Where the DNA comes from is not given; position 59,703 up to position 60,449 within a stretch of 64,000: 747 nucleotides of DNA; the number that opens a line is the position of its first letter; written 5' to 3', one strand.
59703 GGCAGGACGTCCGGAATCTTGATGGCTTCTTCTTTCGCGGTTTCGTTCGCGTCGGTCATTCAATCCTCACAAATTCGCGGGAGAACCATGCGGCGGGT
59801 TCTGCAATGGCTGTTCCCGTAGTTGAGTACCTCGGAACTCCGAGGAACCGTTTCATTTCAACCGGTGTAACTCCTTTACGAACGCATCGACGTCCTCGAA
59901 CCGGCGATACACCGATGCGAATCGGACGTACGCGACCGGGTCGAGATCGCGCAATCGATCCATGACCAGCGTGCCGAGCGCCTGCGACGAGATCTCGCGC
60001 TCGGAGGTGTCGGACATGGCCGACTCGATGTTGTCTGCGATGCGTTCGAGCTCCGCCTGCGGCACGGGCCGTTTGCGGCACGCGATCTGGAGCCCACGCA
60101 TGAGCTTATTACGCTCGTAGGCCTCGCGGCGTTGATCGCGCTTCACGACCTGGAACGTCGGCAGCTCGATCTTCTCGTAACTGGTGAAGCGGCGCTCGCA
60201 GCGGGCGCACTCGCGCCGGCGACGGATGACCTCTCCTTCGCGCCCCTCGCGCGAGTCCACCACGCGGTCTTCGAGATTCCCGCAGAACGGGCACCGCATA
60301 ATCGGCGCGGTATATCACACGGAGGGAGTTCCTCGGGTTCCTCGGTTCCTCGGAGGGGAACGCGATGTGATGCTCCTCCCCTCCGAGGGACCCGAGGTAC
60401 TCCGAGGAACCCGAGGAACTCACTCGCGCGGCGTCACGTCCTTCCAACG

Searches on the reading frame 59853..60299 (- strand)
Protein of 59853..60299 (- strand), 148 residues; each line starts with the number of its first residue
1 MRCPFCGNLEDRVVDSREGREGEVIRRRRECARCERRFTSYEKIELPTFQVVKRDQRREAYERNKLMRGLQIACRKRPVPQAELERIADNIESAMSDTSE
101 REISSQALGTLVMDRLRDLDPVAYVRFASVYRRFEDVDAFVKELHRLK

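Call 57: search_protein_families(library=ncbifam, proteins=[window:59853-60299:-], max_evalue=0.1)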
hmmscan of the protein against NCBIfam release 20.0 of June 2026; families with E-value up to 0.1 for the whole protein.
window:59853-60299:- (148 aa): 3 families
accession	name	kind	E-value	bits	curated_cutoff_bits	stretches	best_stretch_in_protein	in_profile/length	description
TIGR00244.1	TIGR00244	equivalog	4e-55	185.9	124.65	1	1-147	1-147/147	transcriptional regulator NrdR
TIGR03655.1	anti_R_Lar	subfamily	0.00083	19.6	39.6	1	2-40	3-40/55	Lar family restriction alleviation protein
NF006732.0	PRK09263.1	equivalog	0.011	14.2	657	1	49-137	3-90/712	anaerobic ribonucleoside-triphosphate reductase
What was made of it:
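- nrdR is in the window (TIGR00244, 186 bits, call 57).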
